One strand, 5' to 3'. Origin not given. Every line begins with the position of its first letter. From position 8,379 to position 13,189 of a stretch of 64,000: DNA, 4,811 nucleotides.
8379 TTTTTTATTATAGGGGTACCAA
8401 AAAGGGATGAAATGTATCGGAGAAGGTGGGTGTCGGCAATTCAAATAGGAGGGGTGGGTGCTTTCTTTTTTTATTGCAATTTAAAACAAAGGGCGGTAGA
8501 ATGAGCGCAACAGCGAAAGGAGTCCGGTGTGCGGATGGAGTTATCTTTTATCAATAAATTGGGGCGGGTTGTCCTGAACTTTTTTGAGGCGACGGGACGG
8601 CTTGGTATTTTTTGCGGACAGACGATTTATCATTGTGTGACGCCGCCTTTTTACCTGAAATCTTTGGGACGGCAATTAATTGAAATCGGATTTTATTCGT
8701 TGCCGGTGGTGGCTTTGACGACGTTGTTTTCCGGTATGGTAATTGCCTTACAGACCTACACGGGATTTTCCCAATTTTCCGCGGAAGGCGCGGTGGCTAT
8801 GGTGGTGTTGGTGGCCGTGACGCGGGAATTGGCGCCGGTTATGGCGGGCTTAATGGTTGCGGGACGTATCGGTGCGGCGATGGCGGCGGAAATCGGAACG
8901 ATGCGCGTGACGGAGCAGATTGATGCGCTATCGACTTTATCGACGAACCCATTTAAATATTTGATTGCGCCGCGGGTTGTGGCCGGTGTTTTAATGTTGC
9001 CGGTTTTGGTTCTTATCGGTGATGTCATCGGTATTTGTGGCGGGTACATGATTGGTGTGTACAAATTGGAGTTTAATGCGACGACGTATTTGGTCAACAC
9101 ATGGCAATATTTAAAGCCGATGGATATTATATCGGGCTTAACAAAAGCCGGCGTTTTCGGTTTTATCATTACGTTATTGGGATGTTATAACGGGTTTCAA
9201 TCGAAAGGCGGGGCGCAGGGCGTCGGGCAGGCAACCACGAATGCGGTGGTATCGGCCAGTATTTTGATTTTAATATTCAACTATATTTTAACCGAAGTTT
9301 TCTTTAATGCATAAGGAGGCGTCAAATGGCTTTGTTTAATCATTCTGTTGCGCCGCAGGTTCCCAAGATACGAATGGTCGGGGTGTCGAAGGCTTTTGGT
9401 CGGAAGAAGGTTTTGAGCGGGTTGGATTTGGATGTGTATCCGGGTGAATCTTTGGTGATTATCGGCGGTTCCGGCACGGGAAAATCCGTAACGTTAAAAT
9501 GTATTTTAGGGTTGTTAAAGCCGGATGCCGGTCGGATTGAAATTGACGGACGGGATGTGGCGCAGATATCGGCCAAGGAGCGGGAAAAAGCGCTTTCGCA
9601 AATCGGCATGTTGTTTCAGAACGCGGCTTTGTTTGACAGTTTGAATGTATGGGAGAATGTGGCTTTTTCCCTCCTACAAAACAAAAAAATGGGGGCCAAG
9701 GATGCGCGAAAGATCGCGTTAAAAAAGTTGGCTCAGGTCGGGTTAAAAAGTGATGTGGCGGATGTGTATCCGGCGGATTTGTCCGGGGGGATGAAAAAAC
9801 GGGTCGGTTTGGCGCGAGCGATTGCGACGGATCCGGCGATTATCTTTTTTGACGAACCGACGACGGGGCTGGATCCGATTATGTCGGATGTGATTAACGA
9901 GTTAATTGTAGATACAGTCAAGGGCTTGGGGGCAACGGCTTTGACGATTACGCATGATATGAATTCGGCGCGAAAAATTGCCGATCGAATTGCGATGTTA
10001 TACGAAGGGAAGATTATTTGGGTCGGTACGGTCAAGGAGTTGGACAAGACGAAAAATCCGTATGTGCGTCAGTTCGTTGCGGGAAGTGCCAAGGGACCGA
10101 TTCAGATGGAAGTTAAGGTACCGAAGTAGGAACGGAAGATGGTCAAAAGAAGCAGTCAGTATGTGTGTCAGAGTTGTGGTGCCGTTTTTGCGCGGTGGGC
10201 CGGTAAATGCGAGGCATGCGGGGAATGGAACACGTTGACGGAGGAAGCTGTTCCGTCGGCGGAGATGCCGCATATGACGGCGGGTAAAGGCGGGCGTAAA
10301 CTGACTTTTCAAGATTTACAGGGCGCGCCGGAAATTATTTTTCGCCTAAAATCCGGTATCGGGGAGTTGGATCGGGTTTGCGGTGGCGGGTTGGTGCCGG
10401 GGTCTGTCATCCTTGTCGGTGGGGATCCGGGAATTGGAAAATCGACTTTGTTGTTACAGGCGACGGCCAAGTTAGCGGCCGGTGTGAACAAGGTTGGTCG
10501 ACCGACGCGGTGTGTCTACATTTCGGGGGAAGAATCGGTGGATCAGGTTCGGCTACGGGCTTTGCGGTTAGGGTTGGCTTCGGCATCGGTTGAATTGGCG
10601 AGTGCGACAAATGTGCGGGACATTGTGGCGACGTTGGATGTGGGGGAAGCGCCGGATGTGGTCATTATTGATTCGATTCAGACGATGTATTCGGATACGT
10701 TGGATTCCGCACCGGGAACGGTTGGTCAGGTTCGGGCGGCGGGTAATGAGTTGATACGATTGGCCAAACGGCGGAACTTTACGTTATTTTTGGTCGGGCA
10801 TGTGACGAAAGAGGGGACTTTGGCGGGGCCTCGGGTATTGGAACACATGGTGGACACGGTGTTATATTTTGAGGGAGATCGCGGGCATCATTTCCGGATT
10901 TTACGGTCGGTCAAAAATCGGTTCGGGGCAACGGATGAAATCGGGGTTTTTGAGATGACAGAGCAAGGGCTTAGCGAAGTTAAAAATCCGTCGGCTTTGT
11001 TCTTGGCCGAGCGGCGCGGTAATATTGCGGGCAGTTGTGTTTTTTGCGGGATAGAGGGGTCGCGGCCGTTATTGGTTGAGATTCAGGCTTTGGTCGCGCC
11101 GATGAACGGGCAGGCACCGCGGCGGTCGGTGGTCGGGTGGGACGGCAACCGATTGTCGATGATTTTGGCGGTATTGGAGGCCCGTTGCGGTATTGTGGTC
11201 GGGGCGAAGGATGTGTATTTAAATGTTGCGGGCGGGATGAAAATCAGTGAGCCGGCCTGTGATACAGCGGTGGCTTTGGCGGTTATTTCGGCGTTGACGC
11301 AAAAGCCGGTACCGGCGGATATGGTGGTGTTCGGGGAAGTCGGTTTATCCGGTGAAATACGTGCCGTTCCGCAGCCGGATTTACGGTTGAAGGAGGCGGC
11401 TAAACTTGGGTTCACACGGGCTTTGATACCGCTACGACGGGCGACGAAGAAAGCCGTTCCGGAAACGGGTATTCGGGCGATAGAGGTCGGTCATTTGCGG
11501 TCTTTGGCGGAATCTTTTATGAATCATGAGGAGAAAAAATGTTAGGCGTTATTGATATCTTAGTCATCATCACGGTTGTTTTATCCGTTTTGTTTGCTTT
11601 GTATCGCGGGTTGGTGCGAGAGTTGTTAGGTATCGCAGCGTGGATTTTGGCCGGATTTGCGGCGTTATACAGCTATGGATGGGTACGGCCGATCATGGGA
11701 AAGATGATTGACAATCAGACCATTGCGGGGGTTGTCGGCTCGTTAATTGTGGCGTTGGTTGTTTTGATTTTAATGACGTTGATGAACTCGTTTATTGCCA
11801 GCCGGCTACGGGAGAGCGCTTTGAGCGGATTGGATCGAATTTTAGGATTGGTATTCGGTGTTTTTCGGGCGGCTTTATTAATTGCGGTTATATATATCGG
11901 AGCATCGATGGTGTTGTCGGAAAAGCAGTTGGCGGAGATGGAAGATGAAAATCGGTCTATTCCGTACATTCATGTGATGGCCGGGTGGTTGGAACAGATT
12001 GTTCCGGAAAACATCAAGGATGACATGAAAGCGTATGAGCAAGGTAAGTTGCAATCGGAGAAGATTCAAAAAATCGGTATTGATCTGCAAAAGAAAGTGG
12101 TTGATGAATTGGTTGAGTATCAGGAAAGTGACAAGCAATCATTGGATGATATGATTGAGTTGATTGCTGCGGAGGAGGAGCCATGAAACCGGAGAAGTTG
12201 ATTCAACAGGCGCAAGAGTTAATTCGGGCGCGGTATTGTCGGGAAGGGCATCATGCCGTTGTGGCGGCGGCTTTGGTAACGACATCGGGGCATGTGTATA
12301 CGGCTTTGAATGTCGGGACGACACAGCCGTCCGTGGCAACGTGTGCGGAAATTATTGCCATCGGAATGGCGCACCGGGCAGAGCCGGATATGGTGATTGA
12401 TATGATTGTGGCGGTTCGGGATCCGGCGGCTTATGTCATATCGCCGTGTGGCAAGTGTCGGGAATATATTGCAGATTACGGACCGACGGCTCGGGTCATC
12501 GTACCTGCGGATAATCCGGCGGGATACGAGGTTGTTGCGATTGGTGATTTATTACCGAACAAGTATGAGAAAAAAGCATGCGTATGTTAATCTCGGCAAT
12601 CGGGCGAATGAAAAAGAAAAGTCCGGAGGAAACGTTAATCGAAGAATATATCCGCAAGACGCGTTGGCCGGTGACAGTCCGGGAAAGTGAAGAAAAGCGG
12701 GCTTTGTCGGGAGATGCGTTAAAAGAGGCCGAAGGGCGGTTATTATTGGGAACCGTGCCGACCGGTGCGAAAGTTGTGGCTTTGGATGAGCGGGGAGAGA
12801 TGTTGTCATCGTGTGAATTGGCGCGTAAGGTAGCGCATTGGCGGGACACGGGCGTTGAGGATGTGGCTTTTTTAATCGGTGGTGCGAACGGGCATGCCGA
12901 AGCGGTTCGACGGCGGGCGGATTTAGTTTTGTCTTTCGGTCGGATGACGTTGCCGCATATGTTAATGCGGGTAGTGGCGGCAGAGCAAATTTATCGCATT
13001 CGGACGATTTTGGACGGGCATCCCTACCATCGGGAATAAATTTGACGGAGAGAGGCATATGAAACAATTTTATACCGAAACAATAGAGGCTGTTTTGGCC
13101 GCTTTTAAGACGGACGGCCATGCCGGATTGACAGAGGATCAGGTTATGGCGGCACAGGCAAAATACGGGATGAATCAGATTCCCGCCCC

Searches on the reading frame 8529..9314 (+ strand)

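Call 20: search_protein_families(library=pfam, proteins=[window:8529-9314:+], max_evalue=0.00001)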
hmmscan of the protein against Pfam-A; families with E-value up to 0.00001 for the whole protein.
window:8529-9314:+ (261 aa): 1 family
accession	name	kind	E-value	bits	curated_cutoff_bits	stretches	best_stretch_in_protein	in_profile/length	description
PF02405.21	MlaE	-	6.3e-78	261.6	22.5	1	48-255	3-210/212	Permease MlaE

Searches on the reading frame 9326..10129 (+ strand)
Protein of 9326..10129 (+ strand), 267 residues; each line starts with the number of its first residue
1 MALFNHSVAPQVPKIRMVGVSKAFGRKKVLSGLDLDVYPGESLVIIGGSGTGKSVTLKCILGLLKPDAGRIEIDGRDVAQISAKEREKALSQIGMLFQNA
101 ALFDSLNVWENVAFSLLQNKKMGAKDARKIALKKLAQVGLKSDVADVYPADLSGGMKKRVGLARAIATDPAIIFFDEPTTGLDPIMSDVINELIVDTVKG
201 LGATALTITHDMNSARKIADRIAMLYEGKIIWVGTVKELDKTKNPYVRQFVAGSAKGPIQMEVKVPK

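Call 20: search_protein_families(library=pfam, proteins=[window:9326-10129:+], max_evalue=0.00001)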
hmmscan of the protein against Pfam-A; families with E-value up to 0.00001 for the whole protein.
window:9326-10129:+ (267 aa): 2 families
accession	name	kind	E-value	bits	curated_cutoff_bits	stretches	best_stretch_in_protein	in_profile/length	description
PF00005.33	ABC_tran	-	4.3e-35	121.7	25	1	30-180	1-137/137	ABC transporter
PF13304.12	AAA_21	-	3.5e-07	31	27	0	145-211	231-299/304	AAA domain, putative AbiEii toxin, Type IV TA system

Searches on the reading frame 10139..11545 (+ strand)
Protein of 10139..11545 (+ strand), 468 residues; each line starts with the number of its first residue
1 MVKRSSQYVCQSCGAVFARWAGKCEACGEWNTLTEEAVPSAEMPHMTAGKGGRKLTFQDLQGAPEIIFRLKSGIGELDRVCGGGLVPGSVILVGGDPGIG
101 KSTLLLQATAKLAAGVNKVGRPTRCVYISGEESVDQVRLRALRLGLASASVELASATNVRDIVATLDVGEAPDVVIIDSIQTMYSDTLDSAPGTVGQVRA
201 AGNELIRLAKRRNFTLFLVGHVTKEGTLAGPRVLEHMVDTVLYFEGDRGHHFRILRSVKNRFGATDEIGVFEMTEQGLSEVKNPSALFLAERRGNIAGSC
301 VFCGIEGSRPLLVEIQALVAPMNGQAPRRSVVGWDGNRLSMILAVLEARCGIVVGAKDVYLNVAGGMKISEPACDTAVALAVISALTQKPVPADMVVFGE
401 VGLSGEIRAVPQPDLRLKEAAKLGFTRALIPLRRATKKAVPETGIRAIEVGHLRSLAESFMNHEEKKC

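Call 20: search_protein_families(library=pfam, proteins=[window:10139-11545:+], max_evalue=0.00001)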
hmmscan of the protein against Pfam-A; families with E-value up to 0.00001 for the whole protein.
window:10139-11545:+ (468 aa): 5 families
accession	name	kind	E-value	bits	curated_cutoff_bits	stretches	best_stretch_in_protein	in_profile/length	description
PF13481.12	AAA_25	-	1.8e-20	73.9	27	1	71-226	16-194/195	AAA domain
PF06745.19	ATPase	-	1.4e-14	54.5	26.6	1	71-152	2-78/231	KaiC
PF18073.7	Zn_ribbon_LapB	-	1.5e-10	41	25.7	1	8-35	1-28/28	Rubredoxin metal binding domain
PF13541.12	ChlI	-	9.8e-07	29.1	27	1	351-431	37-118/121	Subunit ChlI of Mg-chelatase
PF13401.12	AAA_22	-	5e-06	27.3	27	1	89-221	6-123/130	AAA domain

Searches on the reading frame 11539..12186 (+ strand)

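Call 20: search_protein_families(library=pfam, proteins=[window:11539-12186:+], max_evalue=0.00001)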
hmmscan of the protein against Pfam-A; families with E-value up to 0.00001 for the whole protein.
window:11539-12186:+ (215 aa): 1 family
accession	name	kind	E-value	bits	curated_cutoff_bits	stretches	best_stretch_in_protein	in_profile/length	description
PF02674.22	Colicin_V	-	1.5e-27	96.8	29.3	1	5-145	1-140/144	Colicin V production protein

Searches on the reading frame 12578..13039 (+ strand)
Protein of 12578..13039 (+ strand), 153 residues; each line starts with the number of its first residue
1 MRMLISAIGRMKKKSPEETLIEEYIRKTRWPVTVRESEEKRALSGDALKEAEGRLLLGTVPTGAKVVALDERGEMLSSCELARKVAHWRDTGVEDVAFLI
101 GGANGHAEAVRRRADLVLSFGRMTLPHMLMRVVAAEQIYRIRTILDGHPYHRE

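Call 20: search_protein_families(library=pfam, proteins=[window:12578-13039:+], max_evalue=0.00001)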
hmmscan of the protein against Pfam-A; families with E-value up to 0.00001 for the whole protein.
window:12578-13039:+ (153 aa): 1 family
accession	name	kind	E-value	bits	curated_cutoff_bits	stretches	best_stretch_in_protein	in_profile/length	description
PF02590.22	SPOUT_MTase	-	5.1e-43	147.2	27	1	1-151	1-154/154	Predicted SPOUT methyltransferase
